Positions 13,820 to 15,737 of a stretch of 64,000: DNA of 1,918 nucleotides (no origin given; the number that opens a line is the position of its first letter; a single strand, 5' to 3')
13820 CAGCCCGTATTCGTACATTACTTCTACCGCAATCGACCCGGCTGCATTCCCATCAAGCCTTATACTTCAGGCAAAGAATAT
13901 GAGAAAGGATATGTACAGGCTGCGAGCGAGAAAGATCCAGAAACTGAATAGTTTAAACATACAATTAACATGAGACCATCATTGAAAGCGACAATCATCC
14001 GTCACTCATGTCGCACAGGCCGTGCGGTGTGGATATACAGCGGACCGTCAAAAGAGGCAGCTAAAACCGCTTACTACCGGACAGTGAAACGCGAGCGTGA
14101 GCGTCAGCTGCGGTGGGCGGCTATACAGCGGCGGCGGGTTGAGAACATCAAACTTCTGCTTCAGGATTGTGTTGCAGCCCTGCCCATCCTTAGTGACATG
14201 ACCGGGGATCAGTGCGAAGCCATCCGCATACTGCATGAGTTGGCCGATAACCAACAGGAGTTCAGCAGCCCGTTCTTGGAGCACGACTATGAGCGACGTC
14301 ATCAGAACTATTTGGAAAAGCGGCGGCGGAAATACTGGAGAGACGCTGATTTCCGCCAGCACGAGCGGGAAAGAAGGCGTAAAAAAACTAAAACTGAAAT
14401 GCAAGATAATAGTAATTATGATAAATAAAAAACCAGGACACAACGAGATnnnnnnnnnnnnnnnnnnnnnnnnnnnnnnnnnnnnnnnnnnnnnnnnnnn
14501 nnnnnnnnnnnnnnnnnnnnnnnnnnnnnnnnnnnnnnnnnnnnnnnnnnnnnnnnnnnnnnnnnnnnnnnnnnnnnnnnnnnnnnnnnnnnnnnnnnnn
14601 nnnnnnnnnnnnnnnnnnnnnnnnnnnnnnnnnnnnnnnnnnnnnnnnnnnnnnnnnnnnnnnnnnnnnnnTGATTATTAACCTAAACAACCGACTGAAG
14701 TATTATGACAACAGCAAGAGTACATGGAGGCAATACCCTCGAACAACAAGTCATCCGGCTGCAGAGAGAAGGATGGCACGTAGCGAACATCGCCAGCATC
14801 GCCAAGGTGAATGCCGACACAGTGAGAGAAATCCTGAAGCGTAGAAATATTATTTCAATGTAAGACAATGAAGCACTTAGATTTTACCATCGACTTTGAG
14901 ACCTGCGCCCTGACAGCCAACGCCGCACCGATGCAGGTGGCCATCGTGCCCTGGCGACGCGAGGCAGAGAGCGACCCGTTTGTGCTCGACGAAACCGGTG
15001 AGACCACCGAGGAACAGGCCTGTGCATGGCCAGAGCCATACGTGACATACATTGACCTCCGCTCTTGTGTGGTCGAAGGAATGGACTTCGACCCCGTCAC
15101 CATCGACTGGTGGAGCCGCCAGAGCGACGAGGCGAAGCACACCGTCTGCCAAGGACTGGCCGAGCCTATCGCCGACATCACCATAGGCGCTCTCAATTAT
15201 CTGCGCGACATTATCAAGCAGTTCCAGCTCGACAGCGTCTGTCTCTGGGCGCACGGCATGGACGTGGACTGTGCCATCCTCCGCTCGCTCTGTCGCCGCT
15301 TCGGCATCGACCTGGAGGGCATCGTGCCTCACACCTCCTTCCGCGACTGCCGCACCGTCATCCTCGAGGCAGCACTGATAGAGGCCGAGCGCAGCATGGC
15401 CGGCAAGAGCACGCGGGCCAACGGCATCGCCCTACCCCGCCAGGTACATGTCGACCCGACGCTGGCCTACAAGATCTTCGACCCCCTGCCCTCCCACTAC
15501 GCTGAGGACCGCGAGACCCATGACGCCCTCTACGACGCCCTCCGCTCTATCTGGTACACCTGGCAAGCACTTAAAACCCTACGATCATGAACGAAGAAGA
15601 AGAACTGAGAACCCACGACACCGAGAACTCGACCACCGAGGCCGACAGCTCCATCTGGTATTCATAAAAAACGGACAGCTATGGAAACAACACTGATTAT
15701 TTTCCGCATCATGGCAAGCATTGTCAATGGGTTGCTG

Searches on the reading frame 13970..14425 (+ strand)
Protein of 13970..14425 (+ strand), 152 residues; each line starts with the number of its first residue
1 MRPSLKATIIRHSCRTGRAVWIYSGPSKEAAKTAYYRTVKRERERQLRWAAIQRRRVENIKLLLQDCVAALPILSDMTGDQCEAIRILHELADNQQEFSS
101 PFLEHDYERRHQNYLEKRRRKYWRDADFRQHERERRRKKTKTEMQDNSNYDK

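Call 13: search_protein_families(library=phrogs, proteins=[window:13970-14425:+], max_evalue=0.001)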
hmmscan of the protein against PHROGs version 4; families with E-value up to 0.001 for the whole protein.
window:13970-14425:+ (152 aa): 0 families

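Call 14: search_protein_families(library=pfam, proteins=[window:13970-14425:+], max_evalue=0.001)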
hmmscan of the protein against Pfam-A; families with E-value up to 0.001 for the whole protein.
window:13970-14425:+ (152 aa): 0 families

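Call 70: search_protein_families(library=pfam, proteins=[window:13970-14425:+], max_evalue=0.05)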
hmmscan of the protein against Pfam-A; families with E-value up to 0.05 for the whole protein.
window:13970-14425:+ (152 aa): 1 family
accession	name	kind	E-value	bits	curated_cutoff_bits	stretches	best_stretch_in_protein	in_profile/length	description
PF20643.2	TAF1C_C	-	0.04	14.7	22.5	0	26-48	6-28/80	TAF1C, C-terminal domain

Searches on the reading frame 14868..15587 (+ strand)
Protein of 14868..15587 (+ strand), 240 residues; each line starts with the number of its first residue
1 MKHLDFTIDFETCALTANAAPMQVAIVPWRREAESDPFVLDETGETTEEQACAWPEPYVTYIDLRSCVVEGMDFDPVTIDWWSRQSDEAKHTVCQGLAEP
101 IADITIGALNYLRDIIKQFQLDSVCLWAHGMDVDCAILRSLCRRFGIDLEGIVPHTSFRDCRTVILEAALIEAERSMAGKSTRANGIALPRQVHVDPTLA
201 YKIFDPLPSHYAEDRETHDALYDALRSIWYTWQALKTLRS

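Call 13: search_protein_families(library=phrogs, proteins=[window:14868-15587:+], max_evalue=0.001)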
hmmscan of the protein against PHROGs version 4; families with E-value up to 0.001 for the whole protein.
window:14868-15587:+ (240 aa): 3 families
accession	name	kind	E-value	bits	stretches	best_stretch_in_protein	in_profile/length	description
phrog_255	-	DNA, RNA and nucleotide metabolism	3e-24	86.8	1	1-234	178-358/436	exonuclease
phrog_14078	-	unknown function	5.7e-06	27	1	70-173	127-224/264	-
phrog_20376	-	DNA, RNA and nucleotide metabolism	0.00096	18.9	0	70-172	393-489/530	exonuclease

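Call 14: search_protein_families(library=pfam, proteins=[window:14868-15587:+], max_evalue=0.001)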
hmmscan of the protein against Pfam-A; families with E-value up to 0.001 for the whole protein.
window:14868-15587:+ (240 aa): 1 family
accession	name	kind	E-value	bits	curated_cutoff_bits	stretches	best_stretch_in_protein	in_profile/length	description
PF16473.11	Rv2179c-like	-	1.2e-16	61.3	27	1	6-168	3-142/177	3'-5' exoribonuclease Rv2179c-like domain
